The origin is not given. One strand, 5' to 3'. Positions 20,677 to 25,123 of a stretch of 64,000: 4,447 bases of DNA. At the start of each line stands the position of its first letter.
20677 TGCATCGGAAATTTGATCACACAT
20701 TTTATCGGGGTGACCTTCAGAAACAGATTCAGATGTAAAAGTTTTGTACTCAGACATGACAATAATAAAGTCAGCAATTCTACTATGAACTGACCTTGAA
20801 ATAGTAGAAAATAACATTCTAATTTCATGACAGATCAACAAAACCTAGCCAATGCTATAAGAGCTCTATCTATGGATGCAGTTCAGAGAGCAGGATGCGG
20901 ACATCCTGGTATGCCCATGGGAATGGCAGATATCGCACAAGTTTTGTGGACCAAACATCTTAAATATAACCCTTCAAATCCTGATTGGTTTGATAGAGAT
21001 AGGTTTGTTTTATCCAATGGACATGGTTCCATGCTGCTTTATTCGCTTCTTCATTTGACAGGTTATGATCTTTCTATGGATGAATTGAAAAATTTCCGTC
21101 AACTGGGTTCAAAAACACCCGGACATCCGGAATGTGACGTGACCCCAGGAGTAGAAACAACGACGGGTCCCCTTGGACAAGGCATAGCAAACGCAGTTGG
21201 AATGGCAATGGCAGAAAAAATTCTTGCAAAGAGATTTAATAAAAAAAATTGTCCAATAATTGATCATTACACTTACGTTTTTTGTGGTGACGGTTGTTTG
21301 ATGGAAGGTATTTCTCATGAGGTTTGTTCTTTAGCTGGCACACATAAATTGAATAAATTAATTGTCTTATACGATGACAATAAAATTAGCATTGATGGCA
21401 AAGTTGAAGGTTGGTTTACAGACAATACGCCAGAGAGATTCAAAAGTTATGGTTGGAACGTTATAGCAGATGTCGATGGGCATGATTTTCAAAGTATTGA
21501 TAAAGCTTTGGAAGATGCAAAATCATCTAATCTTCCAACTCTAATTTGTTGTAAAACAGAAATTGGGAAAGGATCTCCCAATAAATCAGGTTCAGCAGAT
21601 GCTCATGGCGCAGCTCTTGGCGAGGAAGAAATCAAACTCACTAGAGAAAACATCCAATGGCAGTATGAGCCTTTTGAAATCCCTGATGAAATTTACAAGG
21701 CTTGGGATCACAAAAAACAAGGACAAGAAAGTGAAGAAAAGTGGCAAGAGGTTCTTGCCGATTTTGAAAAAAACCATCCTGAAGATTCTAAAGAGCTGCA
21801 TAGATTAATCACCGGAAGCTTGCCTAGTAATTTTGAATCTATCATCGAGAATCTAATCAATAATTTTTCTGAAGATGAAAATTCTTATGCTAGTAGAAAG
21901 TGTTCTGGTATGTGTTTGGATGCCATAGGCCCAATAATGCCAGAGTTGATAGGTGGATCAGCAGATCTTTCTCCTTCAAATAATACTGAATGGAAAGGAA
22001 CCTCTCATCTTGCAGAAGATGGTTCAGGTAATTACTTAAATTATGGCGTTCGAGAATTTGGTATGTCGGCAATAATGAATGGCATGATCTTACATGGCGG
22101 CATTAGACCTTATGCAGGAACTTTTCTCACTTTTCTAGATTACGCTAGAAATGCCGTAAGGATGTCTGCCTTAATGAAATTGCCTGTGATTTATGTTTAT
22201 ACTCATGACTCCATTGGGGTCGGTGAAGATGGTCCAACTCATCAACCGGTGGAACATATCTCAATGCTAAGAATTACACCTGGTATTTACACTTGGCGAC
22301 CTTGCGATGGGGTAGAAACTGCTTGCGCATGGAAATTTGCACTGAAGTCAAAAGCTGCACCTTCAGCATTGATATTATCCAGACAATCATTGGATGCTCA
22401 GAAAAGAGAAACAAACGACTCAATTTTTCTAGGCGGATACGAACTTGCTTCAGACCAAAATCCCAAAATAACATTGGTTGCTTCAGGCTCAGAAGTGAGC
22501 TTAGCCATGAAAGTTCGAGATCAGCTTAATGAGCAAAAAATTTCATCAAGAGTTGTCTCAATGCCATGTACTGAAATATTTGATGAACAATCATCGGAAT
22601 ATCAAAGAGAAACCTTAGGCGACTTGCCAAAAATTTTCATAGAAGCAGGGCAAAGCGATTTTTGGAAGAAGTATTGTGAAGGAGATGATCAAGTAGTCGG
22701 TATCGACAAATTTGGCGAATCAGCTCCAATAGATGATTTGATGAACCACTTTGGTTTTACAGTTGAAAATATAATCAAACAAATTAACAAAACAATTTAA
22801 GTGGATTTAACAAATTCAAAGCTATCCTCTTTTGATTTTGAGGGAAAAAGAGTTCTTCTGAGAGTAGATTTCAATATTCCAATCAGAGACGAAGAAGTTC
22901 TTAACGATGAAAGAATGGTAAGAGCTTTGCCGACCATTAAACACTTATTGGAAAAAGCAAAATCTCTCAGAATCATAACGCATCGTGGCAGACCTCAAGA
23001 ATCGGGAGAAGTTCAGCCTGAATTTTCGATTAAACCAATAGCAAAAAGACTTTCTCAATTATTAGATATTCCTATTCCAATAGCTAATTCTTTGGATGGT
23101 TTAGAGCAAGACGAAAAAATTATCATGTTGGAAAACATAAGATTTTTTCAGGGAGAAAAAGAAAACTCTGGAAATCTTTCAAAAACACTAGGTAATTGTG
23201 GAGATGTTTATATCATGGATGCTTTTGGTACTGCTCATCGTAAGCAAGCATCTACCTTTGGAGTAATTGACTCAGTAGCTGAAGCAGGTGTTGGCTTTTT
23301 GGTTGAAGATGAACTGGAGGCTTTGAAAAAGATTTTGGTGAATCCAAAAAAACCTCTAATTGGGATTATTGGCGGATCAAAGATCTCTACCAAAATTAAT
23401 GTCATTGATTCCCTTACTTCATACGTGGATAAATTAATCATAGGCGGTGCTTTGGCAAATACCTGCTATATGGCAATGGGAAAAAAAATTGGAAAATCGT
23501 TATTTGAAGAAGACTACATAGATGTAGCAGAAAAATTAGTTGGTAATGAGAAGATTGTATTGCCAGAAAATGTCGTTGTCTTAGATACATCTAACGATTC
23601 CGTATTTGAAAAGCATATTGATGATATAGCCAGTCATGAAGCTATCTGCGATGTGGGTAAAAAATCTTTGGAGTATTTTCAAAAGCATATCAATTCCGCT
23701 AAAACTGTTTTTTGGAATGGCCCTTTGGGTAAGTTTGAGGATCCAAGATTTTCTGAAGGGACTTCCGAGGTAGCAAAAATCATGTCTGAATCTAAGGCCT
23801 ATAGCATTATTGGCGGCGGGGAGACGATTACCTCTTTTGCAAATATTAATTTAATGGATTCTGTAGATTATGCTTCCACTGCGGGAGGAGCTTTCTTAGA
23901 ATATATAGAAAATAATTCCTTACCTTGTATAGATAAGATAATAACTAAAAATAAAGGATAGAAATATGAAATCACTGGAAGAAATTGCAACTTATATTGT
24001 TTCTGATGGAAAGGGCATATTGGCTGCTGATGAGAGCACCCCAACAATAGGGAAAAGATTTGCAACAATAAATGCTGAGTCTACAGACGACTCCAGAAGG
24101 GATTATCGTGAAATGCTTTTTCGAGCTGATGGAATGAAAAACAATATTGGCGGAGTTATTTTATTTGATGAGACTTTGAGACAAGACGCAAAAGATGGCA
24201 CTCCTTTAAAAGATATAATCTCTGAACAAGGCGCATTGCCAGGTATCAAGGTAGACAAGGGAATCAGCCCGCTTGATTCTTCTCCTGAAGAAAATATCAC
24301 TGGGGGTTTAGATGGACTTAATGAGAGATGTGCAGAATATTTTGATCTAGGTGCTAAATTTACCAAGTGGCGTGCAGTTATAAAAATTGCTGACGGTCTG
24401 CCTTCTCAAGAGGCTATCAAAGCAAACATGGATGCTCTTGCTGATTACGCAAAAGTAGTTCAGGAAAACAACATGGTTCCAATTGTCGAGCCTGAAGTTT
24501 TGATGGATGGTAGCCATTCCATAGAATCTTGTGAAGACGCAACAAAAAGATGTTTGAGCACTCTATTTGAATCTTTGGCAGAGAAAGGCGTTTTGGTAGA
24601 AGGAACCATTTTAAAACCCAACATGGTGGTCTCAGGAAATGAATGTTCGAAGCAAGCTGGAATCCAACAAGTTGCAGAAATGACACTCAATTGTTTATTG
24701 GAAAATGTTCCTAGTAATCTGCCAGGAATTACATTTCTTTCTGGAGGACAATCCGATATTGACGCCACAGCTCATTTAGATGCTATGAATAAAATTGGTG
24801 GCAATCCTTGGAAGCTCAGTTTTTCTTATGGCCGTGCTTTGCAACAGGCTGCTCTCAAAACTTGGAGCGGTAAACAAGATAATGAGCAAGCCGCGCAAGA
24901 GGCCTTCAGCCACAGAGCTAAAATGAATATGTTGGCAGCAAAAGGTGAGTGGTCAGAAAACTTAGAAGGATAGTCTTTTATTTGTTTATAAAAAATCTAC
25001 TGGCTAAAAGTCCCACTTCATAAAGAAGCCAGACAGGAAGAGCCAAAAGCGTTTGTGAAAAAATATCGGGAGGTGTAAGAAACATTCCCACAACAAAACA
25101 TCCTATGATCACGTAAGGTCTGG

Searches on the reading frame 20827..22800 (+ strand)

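Call 32: search_protein_families(library=pfam, proteins=[window:20827-22800:+], max_evalue=0.00001)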
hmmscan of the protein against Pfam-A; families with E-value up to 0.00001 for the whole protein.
window:20827-22800:+ (657 aa): 5 families
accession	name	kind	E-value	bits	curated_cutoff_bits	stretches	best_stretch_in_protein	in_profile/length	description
PF00456.26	Transketolase_N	-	2.6e-156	520.2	22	1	5-333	3-334/334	Transketolase, thiamine diphosphate binding domain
PF02779.29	Transket_pyr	-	1.2e-53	181.7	27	1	354-522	3-172/174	Transketolase, pyrimidine binding domain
PF22613.1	Transketolase_C_1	-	5.1e-36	123.8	27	1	536-645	1-113/113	Transketolase-like TK C-terminal domain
PF02780.25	Transketolase_C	-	3.6e-11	43.5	25.9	1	543-649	7-124/124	Transketolase, C-terminal domain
PF13292.11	DXP_synthase_N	-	1.1e-09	38.4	21.2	0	4-193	18-179/274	1-deoxy-D-xylulose-5-phosphate synthase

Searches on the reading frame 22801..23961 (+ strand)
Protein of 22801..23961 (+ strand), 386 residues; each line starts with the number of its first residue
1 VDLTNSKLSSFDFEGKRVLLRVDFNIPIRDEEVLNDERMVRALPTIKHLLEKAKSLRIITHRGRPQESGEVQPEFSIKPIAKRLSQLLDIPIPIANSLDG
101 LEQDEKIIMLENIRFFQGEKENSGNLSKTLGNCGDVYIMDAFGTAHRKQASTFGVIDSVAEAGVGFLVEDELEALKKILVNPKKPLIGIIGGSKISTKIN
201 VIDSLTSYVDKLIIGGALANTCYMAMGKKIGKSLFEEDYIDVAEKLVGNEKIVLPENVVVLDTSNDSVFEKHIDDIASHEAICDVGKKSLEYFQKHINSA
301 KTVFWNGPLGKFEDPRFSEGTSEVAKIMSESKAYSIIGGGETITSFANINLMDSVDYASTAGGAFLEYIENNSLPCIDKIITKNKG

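Call 32: search_protein_families(library=pfam, proteins=[window:22801-23961:+], max_evalue=0.00001)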
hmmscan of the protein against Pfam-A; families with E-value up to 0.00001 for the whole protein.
window:22801-23961:+ (386 aa): 1 family
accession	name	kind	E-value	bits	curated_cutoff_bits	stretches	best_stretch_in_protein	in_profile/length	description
PF00162.24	PGK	-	2.3e-116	389.3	27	1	9-370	2-377/379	Phosphoglycerate kinase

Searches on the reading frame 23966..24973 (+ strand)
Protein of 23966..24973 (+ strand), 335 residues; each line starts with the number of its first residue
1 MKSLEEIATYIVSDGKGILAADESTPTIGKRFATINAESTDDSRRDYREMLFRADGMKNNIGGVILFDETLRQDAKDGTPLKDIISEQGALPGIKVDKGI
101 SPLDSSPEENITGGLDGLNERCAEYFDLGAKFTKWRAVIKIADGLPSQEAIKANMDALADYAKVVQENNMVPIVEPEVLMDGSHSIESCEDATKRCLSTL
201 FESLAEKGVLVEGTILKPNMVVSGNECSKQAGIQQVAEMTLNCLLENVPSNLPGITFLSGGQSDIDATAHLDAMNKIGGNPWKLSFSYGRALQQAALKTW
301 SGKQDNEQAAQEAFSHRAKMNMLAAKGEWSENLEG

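Call 32: search_protein_families(library=pfam, proteins=[window:23966-24973:+], max_evalue=0.00001)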
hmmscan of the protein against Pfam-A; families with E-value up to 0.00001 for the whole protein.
window:23966-24973:+ (335 aa): 1 family
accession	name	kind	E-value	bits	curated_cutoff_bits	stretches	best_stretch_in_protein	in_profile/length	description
PF00274.25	Glycolytic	-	1.2e-134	448.9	22.2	1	4-332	2-332/349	Fructose-bisphosphate aldolase class-I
